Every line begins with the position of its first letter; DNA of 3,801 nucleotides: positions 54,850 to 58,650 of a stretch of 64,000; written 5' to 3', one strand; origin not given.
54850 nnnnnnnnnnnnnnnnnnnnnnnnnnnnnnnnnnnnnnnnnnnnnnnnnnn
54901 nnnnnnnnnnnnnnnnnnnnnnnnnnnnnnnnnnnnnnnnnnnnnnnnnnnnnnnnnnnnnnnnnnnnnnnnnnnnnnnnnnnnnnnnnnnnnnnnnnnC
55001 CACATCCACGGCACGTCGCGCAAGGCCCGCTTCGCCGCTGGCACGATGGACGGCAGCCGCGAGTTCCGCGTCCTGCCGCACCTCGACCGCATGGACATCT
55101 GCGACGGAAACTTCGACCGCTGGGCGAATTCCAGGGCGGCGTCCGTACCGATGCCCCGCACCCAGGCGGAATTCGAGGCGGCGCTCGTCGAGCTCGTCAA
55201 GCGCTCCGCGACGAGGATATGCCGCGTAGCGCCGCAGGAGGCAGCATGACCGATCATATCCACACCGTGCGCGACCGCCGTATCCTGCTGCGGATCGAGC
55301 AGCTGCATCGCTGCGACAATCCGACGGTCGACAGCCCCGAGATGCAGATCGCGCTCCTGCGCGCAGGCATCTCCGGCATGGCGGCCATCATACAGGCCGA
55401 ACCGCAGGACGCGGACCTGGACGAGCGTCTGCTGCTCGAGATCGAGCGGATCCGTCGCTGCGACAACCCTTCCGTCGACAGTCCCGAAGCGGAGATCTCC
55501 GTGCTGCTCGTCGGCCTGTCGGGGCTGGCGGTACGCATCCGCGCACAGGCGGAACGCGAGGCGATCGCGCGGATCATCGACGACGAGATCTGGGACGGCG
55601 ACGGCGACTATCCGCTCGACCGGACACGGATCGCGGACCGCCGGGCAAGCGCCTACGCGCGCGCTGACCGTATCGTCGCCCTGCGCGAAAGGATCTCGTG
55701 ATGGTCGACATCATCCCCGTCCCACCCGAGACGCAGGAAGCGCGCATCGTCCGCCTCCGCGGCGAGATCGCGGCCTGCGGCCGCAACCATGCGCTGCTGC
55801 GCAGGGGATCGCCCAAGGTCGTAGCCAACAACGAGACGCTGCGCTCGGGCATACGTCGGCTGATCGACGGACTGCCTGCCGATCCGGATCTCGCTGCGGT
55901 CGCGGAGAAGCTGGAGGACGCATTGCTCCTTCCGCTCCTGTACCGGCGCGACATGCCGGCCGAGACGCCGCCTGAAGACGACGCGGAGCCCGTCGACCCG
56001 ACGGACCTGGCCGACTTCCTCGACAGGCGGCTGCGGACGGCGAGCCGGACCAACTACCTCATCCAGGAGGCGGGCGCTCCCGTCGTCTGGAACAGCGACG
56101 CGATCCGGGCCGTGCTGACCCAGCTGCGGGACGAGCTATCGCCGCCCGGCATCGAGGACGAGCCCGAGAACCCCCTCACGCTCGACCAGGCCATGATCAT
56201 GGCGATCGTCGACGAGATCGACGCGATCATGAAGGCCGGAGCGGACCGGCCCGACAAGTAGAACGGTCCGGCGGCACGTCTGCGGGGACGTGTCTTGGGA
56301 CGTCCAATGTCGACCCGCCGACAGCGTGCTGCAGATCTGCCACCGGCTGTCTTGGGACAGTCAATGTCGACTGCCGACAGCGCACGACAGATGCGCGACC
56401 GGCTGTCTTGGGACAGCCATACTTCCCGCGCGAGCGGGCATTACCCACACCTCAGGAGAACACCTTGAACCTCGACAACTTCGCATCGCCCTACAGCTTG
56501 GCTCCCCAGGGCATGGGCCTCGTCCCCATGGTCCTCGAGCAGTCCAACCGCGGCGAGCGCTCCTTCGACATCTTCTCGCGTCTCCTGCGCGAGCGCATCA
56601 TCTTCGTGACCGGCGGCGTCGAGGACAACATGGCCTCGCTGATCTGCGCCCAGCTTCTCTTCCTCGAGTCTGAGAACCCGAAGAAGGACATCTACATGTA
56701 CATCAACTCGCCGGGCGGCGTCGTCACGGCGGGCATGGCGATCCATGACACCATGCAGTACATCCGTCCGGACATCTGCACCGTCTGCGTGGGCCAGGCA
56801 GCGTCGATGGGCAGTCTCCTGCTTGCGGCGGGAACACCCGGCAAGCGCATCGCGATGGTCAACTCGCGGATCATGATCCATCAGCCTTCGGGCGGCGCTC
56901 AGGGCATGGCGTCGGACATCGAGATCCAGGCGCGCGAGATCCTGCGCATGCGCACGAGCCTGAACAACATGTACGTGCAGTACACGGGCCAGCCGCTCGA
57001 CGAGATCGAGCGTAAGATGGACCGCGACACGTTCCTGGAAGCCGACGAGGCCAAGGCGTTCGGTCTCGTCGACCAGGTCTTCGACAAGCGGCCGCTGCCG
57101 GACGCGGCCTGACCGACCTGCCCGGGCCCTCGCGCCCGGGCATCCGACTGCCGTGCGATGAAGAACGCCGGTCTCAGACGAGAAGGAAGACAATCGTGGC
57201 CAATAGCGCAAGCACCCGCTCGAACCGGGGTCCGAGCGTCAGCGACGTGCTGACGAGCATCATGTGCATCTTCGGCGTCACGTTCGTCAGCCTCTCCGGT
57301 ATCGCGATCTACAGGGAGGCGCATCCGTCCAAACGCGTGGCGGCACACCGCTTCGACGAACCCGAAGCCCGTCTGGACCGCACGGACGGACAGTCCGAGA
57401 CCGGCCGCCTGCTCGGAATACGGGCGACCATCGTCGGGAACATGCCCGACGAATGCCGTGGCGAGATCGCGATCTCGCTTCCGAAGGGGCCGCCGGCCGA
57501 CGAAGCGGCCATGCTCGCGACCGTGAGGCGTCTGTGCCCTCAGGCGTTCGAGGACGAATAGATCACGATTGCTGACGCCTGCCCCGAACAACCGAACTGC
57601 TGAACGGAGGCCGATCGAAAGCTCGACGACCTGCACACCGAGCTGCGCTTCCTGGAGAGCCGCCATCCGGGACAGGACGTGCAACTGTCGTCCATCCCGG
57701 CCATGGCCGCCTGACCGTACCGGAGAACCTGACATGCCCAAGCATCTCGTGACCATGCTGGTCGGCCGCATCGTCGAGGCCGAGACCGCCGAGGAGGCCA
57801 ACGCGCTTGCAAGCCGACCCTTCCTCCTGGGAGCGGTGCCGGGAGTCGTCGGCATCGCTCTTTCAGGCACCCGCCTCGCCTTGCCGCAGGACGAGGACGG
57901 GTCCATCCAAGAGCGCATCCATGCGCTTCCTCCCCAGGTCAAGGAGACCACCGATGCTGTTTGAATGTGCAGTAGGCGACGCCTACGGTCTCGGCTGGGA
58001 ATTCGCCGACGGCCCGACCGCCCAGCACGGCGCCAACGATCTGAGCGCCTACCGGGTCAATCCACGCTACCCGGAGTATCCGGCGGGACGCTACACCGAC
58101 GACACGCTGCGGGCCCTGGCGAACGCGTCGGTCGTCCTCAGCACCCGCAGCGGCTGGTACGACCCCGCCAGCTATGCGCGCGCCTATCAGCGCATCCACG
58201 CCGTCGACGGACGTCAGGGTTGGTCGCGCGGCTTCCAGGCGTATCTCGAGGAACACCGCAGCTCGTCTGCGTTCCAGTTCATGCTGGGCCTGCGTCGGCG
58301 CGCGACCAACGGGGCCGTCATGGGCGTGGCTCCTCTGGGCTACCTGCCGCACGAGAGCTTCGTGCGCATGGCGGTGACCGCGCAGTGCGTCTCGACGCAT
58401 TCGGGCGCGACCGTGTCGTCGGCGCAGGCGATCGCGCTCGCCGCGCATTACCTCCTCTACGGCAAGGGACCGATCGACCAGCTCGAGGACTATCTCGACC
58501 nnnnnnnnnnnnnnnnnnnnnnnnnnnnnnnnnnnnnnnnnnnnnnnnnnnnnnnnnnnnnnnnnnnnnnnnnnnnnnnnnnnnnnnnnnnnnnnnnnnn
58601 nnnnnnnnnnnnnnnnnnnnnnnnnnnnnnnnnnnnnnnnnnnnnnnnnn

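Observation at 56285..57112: Host-like ClpP preceded by 55 bp tandem repeats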

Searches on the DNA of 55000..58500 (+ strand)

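Call 4: search_dna_similar(query=window:55000-58500:+, collection=phages, mode=distant, max_rows=20)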
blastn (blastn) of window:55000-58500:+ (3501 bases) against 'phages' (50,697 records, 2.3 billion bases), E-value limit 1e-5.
Records with a match: 31; places in all: 31; records where one place covers at least 80% of the query: 0.
Best place of each record, by identity: 80-90% 2; 60-80% 29.
By first word of the organism name: Bacteriophage 9; Caulobacter 9; Brevundimonas 7; Acinetobacter 2; Bertelyvirus 2; Escherichia 1; Sinorhizobium 1.
By host as written in the record: - 11; Caulobacter vibrioides CB15 11; Brevundimonas pondensis LVF1 6; Escherichia coli ATCC 25922 1; Sinohrizobium meliloti NRRL L-50 1; Brevundimonas pondensis EIF1 1.
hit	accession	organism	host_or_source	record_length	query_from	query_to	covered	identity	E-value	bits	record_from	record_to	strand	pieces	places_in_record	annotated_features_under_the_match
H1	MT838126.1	Bacteriophage sp.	human fecal samples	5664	1550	2003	13%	68.5%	3e-33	150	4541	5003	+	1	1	record has no annotation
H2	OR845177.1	Escherichia phage EC22.5-2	Escherichia coli ATCC 25922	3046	1514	1945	12%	68.5%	4e-38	167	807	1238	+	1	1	record has no annotation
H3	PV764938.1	Sinorhizobium phage Phosso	Sinohrizobium meliloti NRRL L-50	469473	1520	1930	12%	71.8%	5e-49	203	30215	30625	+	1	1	ATP-dependent Clp protease proteolytic subunit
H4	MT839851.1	Bacteriophage sp.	human fecal samples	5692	1536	1933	11%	68.5%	5e-30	140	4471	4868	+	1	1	record has no annotation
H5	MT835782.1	Bacteriophage sp.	human fecal samples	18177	1579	1932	10%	70.6%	6e-29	137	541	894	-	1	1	record has no annotation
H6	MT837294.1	Bacteriophage sp.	human fecal samples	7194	1649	1933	8%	65.4%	1e-6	64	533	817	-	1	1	record has no annotation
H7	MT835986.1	Bacteriophage sp.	human fecal samples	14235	1640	1905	8%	66.3%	8e-9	70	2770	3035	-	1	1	record has no annotation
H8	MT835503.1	Bacteriophage sp.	human fecal samples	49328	1679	1905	6%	69.0%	1e-11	80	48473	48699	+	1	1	record has no annotation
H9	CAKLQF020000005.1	Acinetobacter phage MD-2021a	not known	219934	1550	1758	6%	67.9%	2e-10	76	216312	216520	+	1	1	clpP: ATP-dependent Clp protease proteolytic subunit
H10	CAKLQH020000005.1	Acinetobacter phage MD-2021a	not known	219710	1550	1758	6%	67.9%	2e-10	76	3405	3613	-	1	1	clpP: ATP-dependent Clp protease proteolytic subunit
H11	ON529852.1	Brevundimonas phage vB_BpoS-Kabachok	Brevundimonas pondensis LVF1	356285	50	184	4%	78.7%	3e-20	108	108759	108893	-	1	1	hypothetical protein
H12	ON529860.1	Brevundimonas phage vB_BpoS-Papperlapapp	Brevundimonas pondensis LVF1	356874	50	184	4%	78.7%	3e-20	108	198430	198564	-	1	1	hypothetical protein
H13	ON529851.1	Brevundimonas phage vB_BpoS-Marchewka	Brevundimonas pondensis LVF1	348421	50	184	4%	78.7%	3e-20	108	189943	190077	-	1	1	hypothetical protein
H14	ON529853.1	Brevundimonas phage vB_BpoS-Bambus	Brevundimonas pondensis LVF1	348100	50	184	4%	78.7%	3e-20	108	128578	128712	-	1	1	hypothetical protein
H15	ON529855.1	Brevundimonas phage vB_BpoS-Domovoi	Brevundimonas pondensis EIF1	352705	57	184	4%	79.8%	9e-21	109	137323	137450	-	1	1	hypothetical protein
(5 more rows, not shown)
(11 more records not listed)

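Call 43: search_rna_families(source=window, start=56150, end=56600, threshold=evalue, max_evalue=10)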
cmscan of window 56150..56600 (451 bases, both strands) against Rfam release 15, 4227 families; matches with E-value up to 10: 2.
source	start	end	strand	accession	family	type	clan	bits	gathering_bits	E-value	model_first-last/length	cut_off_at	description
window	56423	56445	-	RF01356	CRISPR-DR28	Gene; CRISPR;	-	14.7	35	10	1-24/24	no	CRISPR RNA direct repeat element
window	56430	56571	+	RF00483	IRES_IGF2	Cis-reg; IRES;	-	12.3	70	3.5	1-121/121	no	Insulin-like growth factor II IRES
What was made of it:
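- On CRISPR mini-array: The only Rfam CRISPR hit has E = 10 (call 43).
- There is no ROSE or fourU match in Rfam (call 43).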

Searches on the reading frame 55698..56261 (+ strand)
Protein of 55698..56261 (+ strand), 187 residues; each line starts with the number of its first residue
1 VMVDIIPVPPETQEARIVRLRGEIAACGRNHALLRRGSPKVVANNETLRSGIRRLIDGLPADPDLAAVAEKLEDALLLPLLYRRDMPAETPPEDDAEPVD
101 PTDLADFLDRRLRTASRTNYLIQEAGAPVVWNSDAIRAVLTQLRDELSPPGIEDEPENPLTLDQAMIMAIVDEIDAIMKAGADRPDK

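Call 5: search_protein_families(library=pfam, proteins=[window:55698-56261:+], max_evalue=0.01)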
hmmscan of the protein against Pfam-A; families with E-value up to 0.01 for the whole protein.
window:55698-56261:+ (187 aa): 0 families

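Call 13: search_protein_families(library=phrogs, proteins=[window:55698-56261:+], max_evalue=0.001)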
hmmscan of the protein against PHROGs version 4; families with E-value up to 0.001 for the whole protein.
window:55698-56261:+ (187 aa): 0 families

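Call 14: search_protein_families(library=ncbifam, proteins=[window:55698-56261:+], max_evalue=0.001)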
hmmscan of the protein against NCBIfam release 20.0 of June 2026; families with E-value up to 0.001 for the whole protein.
window:55698-56261:+ (187 aa): 0 families

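Call 33: find_related_loci(query=window:55701-56261:+, collection=viral_contigs, flank=6000)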
Query window:55701-56261:+ (186 aa) in viral_contigs; peptide patterns used: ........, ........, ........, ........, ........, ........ (x = any residue, [..] = any of these).
4 stretches matched a pattern, but none encodes a relative of the query by tblastn (E <= 1e-3).

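Call 44: find_related_loci(query=A2, collection=metagenome_contigs, flank=3000)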
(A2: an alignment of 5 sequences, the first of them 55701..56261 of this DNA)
Query A2 (186 aa) in metagenome_contigs; peptide patterns used: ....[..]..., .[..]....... (x = any residue, [..] = any of these).
105 stretches matched a pattern; 3 encode a relative of the query (tblastn E <= 1e-3); 3 distinct loci.
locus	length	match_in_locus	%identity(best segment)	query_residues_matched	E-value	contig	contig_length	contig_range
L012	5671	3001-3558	98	1-186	7e-118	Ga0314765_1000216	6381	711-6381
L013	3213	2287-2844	80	1-186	4e-88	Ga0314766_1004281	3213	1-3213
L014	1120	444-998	75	1-186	3e-90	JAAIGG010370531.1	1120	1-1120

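Call 45: find_related_loci(query=A2, collection=genome_contigs, flank=10000)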
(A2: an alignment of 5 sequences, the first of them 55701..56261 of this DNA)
Query A2 (186 aa) in genome_contigs; peptide patterns used: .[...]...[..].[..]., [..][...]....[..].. (x = any residue, [..] = any of these).
14 stretches matched a pattern; 1 encode a relative of the query (tblastn E <= 1e-3); 1 distinct loci.
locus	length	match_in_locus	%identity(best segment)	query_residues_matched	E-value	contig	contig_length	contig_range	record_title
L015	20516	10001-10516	53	13-184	2e-49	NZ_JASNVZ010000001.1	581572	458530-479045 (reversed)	Sphingomonas sp. 3-13AW Sphin_00001, whole genome shotgun sequence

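Call 63: search_dna_similar(query=window:55701-56261:+, collection=phages, mode=protein, max_rows=10, max_evalue=0.01)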
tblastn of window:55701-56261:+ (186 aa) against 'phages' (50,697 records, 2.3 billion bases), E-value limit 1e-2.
No match.

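Call 79: search_dna_similar(query=window:55701-56261:+, collection=plasmids, mode=protein, max_rows=10, max_evalue=0.01)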
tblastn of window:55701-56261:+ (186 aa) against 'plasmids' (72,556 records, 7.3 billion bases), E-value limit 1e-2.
No match.

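Call 85: find_homologous_proteins(query=window:55701-56261:+, max_evalue=0.001)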
Query window:55701-56261:+ (186 aa): 9 proteins with E <= 0.001 among 1909 candidates.
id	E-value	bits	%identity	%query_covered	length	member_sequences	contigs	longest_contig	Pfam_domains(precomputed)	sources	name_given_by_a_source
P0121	7.9e-112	389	99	100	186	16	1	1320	-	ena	-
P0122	3.5e-92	325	83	100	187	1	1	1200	-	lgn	-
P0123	5.0e-89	315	80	100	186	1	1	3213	-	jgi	-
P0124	4.6e-81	289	75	100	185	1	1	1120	-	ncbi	-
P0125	4.3e-80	286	74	100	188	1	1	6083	-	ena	-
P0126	1.9e-79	284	75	100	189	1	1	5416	-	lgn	-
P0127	6.3e-79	282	73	100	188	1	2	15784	-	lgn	-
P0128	5.9e-77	276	73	100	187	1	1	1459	-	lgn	-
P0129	4.6e-68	247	69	99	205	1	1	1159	-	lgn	-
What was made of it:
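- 55701..56261 (+): Conserved 186-aa gene of unknown function directly upstream. It is the last gene of an overlapping three-gene block (54518-55249, 55246-55701, 55701-56261) and lies next to clpP in every relative. Only 9 homologues among 5.8 billion proteins (call 85).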

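Call 86: find_encoding_contigs(protein=P0127, flank=8000, max_places=3)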
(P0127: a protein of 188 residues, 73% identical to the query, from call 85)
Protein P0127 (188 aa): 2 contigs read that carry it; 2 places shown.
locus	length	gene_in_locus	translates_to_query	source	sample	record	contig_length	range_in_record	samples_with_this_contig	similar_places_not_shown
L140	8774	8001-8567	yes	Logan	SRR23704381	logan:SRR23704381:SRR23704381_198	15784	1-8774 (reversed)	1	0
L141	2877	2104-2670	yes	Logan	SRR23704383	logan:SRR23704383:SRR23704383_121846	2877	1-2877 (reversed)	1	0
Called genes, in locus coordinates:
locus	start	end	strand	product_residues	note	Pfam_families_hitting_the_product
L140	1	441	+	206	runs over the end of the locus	-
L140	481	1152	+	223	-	PF09414:RNA_ligase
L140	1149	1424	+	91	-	-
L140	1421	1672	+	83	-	-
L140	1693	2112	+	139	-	-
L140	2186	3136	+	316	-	PF25109:HAD_PNKP, PF13671:AAA_33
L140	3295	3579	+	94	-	-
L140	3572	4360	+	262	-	-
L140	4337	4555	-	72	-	-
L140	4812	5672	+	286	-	PF01145:Band_7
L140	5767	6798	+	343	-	PF01545:Cation_efflux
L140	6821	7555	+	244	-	-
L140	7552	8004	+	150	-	-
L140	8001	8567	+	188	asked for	-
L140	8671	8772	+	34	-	?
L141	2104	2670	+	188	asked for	-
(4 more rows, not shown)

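Call 87: find_encoding_contigs(protein=P0126, flank=6000, max_places=3)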
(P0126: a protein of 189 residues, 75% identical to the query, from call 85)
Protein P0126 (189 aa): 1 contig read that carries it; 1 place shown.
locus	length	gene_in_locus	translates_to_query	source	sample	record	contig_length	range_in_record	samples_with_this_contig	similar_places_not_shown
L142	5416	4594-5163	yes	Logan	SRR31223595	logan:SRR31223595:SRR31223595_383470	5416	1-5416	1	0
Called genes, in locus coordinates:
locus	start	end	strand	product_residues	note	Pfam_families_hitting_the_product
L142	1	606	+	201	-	?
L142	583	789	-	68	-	-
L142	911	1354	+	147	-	-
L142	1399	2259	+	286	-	PF01145:Band_7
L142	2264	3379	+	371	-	PF01545:Cation_efflux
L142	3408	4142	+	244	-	-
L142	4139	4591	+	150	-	-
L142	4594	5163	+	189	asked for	-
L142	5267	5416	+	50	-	?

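Call 95: predict_structure(alignment_id=A6)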
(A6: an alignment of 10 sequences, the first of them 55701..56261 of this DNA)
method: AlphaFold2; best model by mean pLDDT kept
length: 186 residues; sequences in the alignment: 10
mean_pLDDT: 71.0   pTM: 0.53
mean pLDDT of the five models: 71.0, 69.7, 68.5, 62.2, 60.5
residues with pLDDT >= 90: 15; 70-90: 101; 50-70: 54; < 50: 16
segments of 3 or more residues with pLDDT < 50: 78-83, 127-130, 183-186
pLDDT, mean of each block of 10 residues (from residue 1): 68 91 79 68 75 82 79 62 50 77 90 78 53 68 70 57 75 73 42
secondary structure, 60 per line:
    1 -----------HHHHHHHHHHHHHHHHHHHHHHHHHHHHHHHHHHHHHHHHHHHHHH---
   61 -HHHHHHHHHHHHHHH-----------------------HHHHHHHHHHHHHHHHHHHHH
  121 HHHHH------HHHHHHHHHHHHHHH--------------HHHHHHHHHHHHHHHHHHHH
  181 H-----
elements in order: H12-57 H62-76 H100-125 H132-146 H161-181

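Call 97: fold_search(model_id=the predicted structure, library=pdb)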
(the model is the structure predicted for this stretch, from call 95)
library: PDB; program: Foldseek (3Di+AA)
matches with E <= 10: 241; with E <= 0.001: 0
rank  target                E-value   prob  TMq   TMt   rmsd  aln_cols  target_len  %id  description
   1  7rro_D9               5.3e-01  0.16  0.20  0.15  29.6       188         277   12  Structure of the 48-nm repeat doublet microtubule from bovine tracheal cilia (released 2021-10-27)
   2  4fye                  9.1e-01  0.15  0.24  0.08  25.3       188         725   16  Crystal structure of a Legionella phosphoinositide phosphatase, SidF (released 2012-08-22)
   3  4cgk_B                9.1e-01  0.12  0.21  0.12  30.3       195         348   11  Crystal structure of the essential protein PcsB from Streptococcus pneumoniae (released 2014-05-21)
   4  7ubt                  1.2e+00  0.15  0.24  0.10  30.0       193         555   12  Stat5a Core in complex with Compound 18 (released 2023-02-15)
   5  5xg2                  1.4e+00  0.10  0.22  0.19  44.2       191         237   18  Crystal structure of a coiled-coil segment (residues 345-468 and 694-814) of Pyrococcus yayanosii Smc (released 2017-06-07)
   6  9fqr_Fz               1.5e+00  0.12  0.24  0.18  31.0       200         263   13  96-nm repeat of axonemal doublet microtubules from bovine sperm (released 2025-03-26)
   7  7nsu_D                1.6e+00  0.14  0.23  0.11  29.2       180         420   13  ColicinE9 intact translocation complex (released 2021-08-11)
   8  5m4y_C                1.6e+00  0.11  0.23  0.23  14.6       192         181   11  Crystal structure of the Sec3/Sso2 complex at 2.20 angstrom resolution (released 2017-02-08)
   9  7tvb                  1.7e+00  0.13  0.25  0.11  30.5       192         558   10  Stat5A Core in Complex with AK305 (released 2023-02-15)
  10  2b5u_A                1.7e+00  0.11  0.21  0.10  30.6       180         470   13  Crystal Structure Of Colicin E3 V206C Mutant In Complex With Its Immunity Protein (released 2006-11-07)
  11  7vw7_G                1.9e+00  0.09  0.22  0.24  29.8       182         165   16  Crystal structure of the 2 ADP-AlF4-bound V1 complex (released 2022-06-22)
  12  4cgk_A                1.9e+00  0.08  0.23  0.13  34.2       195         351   13  Crystal structure of the essential protein PcsB from Streptococcus pneumoniae (released 2014-05-21)
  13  8idc_E                2.0e+00  0.11  0.24  0.16  31.4       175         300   16  Cryo-EM structure of Mycobacterium tuberculosis FtsEX/RipC complex in peptidisc (released 2023-10-04)
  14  6nhj_2                2.0e+00  0.06  0.17  0.18  26.4       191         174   15  Atomic structures and deletion mutant reveal different capsid-binding patterns and functional significance of tegument (released 2019-03-06)
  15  7uc6                  2.1e+00  0.13  0.27  0.11  30.5       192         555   11  Stat5a Core in complex with Compound 12 (released 2023-02-15)
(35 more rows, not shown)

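Call 108: search_protein_families(library=padloc, proteins=[window:55701-56261:+], max_evalue=0.001)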
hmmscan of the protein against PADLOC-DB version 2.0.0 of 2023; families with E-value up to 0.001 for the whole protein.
window:55701-56261:+ (186 aa): 0 families
